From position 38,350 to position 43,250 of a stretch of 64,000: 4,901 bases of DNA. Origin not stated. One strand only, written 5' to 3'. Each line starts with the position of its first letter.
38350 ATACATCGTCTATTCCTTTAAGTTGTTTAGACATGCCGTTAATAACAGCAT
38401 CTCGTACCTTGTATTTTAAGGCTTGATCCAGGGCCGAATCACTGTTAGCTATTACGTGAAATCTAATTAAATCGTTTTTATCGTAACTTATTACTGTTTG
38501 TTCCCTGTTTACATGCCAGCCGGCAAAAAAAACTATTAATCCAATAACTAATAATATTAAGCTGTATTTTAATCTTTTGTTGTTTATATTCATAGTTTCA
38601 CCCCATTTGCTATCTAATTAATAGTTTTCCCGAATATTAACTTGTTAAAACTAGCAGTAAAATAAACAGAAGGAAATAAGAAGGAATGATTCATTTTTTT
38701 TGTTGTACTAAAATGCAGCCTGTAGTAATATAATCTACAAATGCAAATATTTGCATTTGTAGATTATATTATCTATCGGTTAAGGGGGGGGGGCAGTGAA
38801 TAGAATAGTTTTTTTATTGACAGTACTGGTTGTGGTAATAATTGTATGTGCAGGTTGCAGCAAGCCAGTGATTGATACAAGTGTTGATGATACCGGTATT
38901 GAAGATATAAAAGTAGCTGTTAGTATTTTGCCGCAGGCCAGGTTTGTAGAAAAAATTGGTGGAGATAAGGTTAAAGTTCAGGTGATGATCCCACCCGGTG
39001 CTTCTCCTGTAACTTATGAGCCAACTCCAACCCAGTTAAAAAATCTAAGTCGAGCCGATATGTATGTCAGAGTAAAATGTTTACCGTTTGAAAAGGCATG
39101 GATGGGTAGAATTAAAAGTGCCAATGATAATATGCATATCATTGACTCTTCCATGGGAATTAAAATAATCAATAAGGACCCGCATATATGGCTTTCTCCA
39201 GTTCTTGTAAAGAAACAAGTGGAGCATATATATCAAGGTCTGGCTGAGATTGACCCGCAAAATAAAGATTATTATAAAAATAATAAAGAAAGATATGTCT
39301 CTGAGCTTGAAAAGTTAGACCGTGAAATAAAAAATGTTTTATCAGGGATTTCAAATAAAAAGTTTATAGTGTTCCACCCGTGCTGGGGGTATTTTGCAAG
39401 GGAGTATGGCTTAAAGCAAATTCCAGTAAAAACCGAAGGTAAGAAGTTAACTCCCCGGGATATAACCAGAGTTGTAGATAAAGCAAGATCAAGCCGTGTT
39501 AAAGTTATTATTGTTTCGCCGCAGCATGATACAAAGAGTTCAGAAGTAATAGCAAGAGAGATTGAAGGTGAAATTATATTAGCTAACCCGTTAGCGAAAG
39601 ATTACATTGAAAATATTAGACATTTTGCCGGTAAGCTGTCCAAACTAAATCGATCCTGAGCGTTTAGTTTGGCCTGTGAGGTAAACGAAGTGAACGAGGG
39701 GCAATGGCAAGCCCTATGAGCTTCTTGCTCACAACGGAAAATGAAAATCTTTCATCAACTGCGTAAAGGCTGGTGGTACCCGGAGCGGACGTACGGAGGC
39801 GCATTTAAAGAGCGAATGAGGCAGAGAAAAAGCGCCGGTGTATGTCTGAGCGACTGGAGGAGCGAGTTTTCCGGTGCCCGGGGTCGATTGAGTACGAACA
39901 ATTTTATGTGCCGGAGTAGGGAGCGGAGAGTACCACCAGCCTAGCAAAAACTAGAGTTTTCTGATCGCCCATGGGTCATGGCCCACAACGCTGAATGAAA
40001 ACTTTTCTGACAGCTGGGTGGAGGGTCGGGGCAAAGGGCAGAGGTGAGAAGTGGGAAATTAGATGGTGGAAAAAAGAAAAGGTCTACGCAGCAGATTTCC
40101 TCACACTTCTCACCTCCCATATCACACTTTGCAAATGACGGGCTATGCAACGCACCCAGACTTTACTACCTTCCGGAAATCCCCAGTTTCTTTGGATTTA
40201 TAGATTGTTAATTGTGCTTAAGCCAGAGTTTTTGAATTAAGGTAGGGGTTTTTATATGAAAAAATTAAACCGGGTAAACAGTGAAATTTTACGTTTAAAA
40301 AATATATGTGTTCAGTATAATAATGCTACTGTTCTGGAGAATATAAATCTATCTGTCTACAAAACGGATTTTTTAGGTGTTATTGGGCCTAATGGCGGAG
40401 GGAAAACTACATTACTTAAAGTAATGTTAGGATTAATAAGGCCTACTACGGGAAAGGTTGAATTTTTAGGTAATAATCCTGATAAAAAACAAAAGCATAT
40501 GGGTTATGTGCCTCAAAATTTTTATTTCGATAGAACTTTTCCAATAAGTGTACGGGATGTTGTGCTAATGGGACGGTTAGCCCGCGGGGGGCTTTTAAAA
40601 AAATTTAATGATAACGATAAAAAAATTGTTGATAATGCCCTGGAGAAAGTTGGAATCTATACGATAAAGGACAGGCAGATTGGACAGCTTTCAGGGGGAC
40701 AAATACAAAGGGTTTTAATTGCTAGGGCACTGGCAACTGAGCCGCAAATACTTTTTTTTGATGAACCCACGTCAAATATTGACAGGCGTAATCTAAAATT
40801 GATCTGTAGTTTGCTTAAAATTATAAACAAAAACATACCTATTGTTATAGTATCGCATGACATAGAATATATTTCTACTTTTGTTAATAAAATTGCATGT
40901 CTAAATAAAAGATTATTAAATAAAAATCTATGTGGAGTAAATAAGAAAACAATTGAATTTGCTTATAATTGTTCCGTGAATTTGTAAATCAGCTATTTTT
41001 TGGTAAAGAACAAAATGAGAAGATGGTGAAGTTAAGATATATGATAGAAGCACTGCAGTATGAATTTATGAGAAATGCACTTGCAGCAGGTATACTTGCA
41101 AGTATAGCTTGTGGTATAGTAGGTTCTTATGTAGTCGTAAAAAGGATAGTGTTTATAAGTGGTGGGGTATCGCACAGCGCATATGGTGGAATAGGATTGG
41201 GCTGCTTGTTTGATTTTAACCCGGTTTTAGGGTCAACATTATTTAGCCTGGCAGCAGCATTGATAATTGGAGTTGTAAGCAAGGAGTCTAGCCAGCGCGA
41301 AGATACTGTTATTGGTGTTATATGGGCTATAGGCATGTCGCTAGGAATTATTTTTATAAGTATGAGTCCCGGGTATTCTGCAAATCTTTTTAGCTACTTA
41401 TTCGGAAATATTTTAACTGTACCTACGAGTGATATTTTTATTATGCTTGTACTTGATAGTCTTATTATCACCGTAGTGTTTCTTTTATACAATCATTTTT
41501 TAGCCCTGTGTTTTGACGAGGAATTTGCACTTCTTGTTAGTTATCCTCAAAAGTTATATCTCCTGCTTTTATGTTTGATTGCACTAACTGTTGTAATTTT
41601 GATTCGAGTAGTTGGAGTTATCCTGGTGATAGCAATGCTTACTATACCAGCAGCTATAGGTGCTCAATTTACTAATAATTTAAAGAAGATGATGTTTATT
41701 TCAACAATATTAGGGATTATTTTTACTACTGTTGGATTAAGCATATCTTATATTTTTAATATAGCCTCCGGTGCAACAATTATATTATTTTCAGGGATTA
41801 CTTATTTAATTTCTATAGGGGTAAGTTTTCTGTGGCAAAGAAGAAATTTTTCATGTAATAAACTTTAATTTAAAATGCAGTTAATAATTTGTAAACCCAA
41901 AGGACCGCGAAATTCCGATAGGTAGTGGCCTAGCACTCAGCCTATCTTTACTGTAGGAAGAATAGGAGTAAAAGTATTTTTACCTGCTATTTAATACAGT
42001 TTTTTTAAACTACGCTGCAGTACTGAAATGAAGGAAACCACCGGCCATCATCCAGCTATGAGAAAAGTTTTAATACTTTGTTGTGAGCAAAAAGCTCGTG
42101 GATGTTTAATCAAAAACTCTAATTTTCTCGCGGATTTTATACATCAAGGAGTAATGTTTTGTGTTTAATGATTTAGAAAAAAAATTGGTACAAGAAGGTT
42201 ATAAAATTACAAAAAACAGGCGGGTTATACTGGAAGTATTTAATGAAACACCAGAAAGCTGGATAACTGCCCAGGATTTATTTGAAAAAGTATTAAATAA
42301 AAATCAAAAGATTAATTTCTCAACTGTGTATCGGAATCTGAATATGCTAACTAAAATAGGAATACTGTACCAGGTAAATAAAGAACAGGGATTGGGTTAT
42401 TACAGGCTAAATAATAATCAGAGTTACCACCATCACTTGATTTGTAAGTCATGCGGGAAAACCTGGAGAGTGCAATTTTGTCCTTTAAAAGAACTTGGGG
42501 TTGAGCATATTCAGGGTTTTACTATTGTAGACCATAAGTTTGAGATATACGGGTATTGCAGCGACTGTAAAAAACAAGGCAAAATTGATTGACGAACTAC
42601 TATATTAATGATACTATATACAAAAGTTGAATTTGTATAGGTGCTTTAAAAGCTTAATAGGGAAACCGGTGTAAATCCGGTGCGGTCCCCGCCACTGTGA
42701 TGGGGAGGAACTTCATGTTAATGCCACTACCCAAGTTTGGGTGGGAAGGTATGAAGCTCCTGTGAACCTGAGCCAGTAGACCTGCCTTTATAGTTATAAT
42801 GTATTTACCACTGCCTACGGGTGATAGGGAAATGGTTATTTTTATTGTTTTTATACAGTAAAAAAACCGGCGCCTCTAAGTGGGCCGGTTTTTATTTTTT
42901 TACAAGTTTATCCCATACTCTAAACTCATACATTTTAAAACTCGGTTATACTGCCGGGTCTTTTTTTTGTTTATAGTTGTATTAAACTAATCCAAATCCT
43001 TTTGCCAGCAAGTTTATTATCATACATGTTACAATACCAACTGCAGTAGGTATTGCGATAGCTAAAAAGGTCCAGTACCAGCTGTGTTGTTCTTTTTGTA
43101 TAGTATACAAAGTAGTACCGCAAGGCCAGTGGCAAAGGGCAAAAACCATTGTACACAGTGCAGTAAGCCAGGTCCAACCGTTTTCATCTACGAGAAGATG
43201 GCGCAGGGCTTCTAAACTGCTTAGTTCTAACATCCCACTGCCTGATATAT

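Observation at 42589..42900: Orphan cobalamin riboswitch with its own promoter, no downstream ORF, and convergent on feoB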

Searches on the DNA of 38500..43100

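Call 47: search_rna_families(source=window, start=38500, end=43100, threshold=evalue, max_evalue=1)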
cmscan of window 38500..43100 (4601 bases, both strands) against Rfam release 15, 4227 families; matches with E-value up to 1: 6.
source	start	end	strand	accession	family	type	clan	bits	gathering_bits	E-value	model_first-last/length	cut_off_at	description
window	42622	42803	+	RF00174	Cobalamin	Cis-reg; riboswitch;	CL00101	120.8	31.5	6.6e-31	1-189/189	no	Cobalamin riboswitch aptamer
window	42824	42900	+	RF02064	STnc370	Gene; sRNA;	-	35.7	54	0.025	1-71/71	no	Enterobacterial sRNA STnc370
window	42821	42968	+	RF00444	PrrF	Gene; sRNA;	-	31.1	90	0.018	1-150/150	no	PrrF RNA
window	42861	42993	-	RF00506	Thr_leader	Cis-reg; leader;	-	28.5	55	0.022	1-118/118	no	Threonine operon leader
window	42855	42928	-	RF02074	STnc240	Gene; sRNA;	-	28.2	55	0.36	1-77/77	no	Enterobacterial sRNA STnc240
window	42860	42930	-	RF00512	Leu_leader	Cis-reg; leader;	-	20.3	50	0.83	1-148/148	no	Leucine operon leader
